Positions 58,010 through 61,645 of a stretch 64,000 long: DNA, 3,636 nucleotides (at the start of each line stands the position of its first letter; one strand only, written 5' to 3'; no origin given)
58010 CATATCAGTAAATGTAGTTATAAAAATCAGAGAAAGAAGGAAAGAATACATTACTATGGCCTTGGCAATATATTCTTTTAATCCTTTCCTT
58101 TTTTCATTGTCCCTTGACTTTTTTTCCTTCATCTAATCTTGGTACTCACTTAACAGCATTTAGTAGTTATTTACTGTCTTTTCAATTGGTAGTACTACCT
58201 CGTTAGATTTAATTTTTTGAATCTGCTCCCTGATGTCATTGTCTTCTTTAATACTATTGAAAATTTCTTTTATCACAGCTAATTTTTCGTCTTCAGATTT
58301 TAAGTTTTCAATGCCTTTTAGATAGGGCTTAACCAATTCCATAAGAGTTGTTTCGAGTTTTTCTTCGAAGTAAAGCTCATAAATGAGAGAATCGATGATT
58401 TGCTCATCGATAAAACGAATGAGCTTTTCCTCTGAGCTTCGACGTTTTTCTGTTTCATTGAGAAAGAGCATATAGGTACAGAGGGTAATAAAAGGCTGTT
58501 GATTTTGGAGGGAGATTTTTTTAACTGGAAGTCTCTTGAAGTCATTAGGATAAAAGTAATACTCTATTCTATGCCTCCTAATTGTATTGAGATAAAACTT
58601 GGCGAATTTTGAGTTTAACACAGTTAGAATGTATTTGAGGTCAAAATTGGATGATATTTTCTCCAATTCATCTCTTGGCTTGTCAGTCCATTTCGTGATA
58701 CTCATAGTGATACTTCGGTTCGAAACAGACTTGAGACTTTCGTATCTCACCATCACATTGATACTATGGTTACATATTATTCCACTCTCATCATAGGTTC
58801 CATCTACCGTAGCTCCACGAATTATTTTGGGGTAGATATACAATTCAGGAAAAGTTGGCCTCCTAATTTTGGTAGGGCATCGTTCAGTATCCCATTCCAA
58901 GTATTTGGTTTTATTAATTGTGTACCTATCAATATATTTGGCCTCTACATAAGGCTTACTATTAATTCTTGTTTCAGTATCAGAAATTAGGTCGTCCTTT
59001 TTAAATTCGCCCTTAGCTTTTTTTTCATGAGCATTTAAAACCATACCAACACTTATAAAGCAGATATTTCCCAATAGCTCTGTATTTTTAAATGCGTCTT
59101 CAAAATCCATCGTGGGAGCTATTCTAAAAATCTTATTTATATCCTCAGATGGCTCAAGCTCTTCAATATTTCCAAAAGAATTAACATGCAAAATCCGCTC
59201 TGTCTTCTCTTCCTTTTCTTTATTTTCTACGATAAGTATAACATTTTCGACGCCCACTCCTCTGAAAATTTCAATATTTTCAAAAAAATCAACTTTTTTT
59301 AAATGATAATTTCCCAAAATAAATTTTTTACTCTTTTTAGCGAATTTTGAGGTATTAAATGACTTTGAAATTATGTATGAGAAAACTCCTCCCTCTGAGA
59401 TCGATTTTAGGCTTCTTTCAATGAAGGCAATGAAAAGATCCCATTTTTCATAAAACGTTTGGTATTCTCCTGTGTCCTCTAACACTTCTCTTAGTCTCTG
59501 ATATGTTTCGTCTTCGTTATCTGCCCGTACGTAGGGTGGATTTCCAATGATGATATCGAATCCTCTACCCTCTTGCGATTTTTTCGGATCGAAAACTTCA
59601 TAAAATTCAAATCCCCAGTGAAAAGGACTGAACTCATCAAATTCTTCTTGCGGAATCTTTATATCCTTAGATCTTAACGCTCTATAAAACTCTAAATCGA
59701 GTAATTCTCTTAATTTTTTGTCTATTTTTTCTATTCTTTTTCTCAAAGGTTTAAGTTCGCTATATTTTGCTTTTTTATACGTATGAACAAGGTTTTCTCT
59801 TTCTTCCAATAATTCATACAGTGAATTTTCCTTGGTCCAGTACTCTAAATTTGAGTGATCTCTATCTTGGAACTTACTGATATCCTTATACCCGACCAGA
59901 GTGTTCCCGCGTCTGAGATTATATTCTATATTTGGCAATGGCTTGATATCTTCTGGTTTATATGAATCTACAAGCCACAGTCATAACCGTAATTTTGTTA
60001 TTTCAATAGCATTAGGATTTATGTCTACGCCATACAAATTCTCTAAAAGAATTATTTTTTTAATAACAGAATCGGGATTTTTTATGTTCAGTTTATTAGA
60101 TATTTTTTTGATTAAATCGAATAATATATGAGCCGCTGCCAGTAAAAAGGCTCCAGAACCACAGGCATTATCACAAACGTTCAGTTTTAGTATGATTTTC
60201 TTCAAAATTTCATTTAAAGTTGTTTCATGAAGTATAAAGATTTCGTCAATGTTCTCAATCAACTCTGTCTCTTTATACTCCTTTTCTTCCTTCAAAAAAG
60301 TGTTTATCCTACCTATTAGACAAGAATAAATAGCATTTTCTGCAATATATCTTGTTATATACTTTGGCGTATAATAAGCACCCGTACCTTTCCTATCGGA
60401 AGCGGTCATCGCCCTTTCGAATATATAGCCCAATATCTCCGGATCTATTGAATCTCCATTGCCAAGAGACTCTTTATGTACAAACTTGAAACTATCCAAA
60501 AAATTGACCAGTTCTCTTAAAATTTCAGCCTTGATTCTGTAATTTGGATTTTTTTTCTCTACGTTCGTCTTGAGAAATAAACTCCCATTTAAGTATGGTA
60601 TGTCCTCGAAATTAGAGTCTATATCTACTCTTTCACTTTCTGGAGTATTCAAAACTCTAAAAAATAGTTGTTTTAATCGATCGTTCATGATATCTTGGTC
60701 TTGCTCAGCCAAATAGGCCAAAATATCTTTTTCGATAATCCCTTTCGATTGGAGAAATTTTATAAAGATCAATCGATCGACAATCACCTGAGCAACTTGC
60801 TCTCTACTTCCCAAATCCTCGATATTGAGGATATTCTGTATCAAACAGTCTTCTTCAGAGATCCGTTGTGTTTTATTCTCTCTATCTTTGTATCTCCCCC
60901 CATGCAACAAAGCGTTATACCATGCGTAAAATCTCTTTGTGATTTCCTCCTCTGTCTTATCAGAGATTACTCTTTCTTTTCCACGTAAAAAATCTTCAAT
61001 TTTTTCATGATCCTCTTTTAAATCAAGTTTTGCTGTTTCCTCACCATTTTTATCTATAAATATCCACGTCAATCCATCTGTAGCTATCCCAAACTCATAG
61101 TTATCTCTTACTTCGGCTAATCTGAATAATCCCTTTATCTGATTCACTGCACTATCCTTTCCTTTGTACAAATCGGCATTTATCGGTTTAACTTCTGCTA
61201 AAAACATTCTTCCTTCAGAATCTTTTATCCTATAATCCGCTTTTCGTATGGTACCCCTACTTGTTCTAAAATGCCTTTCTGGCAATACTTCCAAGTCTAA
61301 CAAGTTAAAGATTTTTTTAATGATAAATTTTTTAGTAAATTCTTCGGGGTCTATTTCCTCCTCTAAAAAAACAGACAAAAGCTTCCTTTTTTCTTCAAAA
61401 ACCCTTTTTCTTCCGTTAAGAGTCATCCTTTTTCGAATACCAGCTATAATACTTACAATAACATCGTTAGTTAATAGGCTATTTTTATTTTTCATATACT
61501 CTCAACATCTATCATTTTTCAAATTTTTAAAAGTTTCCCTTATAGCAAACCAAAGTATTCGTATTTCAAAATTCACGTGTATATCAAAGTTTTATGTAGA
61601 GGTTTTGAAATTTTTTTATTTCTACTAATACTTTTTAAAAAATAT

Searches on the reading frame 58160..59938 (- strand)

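Call 9: search_protein_families(library=pfam, proteins=[window:58160-59938:-], max_evalue=0.01)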
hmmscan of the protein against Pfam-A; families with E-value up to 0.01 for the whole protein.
window:58160-59938:- (592 aa): 2 families
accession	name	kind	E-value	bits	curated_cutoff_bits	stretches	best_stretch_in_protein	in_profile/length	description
PF07669.17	Eco57I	-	2.2e-23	83.6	25.3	1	77-225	47-171/171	Eco57I restriction-modification methylase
PF12950.13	TaqI_C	-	2.1e-08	34.9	26.5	1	430-472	74-118/118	TaqI-like C-terminal specificity domain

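Call 23: search_protein_families(library=padloc, proteins=[window:58160-59938:-], max_evalue=0.01)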
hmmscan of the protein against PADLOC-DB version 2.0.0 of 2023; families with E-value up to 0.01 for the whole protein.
window:58160-59938:- (592 aa): 30 families (the best 25 are shown)
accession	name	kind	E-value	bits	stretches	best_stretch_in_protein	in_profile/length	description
PDLC03612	REase_MTase_IIG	-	2e-23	80.6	2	94-247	778-924/1247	Type IIG restriction enzyme-methyltransferase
PDLC03604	REase_MTase_IIG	-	5.7e-18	62.4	1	100-244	513-652/1011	Type IIG restriction enzyme-methyltransferase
PDLC03313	MTase_II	-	8e-17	58.9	1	124-255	142-268/563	Type II methyltransferase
PDLC03335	MTase_II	-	2.3e-16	57.6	1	123-257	192-322/607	Type II methyltransferase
PDLC03248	MTase_II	-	6.9e-14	49.5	1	125-255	84-212/521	Type II methyltransferase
PDLC03267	MTase_II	-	1e-13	49.1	1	116-269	99-246/539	Type II methyltransferase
PDLC02643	DrmMI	-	1.4e-12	44.3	1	67-197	818-939/1347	DrmMI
PDLC03245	MTase_II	-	5.3e-11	39.7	1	124-246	156-274/577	Type II methyltransferase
PDLC03348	MTase_II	-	1.1e-10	38.7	1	122-248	342-461/727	Type II methyltransferase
PDLC03250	MTase_II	-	1.2e-10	38.8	1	125-271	339-473/775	Type II methyltransferase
PDLC03226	MTase_II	-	2.9e-10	37.4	1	125-263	127-256/579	Type II methyltransferase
PDLC03235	MTase_II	-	3.2e-10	37.5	1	125-352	245-486/648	Type II methyltransferase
PDLC03227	MTase_II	-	5.8e-10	36.7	1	123-250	129-251/494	Type II methyltransferase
PDLC03601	REase_MTase_IIG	-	1e-09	34.8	1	115-210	662-752/1110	Type IIG restriction enzyme-methyltransferase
PDLC03293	MTase_II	-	1.2e-08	32.2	1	124-238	94-207/427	Type II methyltransferase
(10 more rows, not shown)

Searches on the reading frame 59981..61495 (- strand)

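Call 9: search_protein_families(library=pfam, proteins=[window:59981-61495:-], max_evalue=0.01)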
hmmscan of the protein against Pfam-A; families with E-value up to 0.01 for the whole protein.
window:59981-61495:- (504 aa): 6 families
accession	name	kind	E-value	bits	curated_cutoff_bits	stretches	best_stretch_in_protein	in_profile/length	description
PF25120.1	DUF7814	-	1.1e-11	45.3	27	1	238-327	84-172/228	Domain of unknown function (DUF7814)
PF20473.4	MmeI_Mtase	-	2e-07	30.9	27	1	425-504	9-82/259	MmeI, DNA-methyltransferase domain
PF20465.4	MmeI_hel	-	8.5e-06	26.9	27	1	239-307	7-75/75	MmeI, helicase spacer domain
PF02384.22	N6_Mtase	-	0.00027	20.8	20.4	0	439-501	49-94/311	N-6 DNA Methylase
PF07669.17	Eco57I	-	0.00083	19.9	25.3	0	485-504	1-20/171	Eco57I restriction-modification methylase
PF20464.3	MmeI_N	-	0.0082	16.9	27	0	111-187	76-165/181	MmeI, N-terminal domain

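Call 23: search_protein_families(library=padloc, proteins=[window:59981-61495:-], max_evalue=0.01)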
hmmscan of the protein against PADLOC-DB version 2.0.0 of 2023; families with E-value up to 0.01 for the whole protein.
window:59981-61495:- (504 aa): 36 families (the best 25 are shown)
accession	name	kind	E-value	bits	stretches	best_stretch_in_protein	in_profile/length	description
PDLC03612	REase_MTase_IIG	-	2.9e-25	86.7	3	325-457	398-529/1247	Type IIG restriction enzyme-methyltransferase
PDLC03598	REase_MTase_IIG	-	3.3e-25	86.2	1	46-502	25-430/912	Type IIG restriction enzyme-methyltransferase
PDLC03628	REase_MTase_IIG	-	9.6e-23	78.2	2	221-394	179-360/1100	Type IIG restriction enzyme-methyltransferase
PDLC03601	REase_MTase_IIG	-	4.8e-20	69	1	227-503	232-525/1110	Type IIG restriction enzyme-methyltransferase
PDLC03609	REase_MTase_IIG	-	1.6e-18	63.9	1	303-504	314-507/1066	Type IIG restriction enzyme-methyltransferase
PDLC03627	REase_MTase_IIG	-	2.3e-14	50.1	1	231-503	228-477/1136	Type IIG restriction enzyme-methyltransferase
PDLC02643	DrmMI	-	6.6e-14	48.7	2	434-503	598-691/1347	DrmMI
PDLC03599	REase_MTase_IIG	-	3.8e-13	46.2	1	228-503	178-421/959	Type IIG restriction enzyme-methyltransferase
PDLC02525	PglX|PglXI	-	6.9e-13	46.1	1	370-499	227-340/607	PglX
PDLC02529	PglX|PglXI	-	1.2e-11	41.1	1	418-504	209-290/1189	PglX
PDLC03629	REase_MTase_IIG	-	1.8e-11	40.6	1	365-504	375-509/1182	Type IIG restriction enzyme-methyltransferase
PDLC02521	PglX|PglXI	-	9.5e-10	35.1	1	374-501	247-366/1174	PglX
PDLC04134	mad2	-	1.4e-09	35.3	1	81-503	37-332/492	mads_2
PDLC02638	DrmMI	-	4.5e-09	33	1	433-459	595-621/935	DrmMI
PDLC03600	REase_MTase_IIG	-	6e-09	32.4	1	371-500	237-358/1205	Type IIG restriction enzyme-methyltransferase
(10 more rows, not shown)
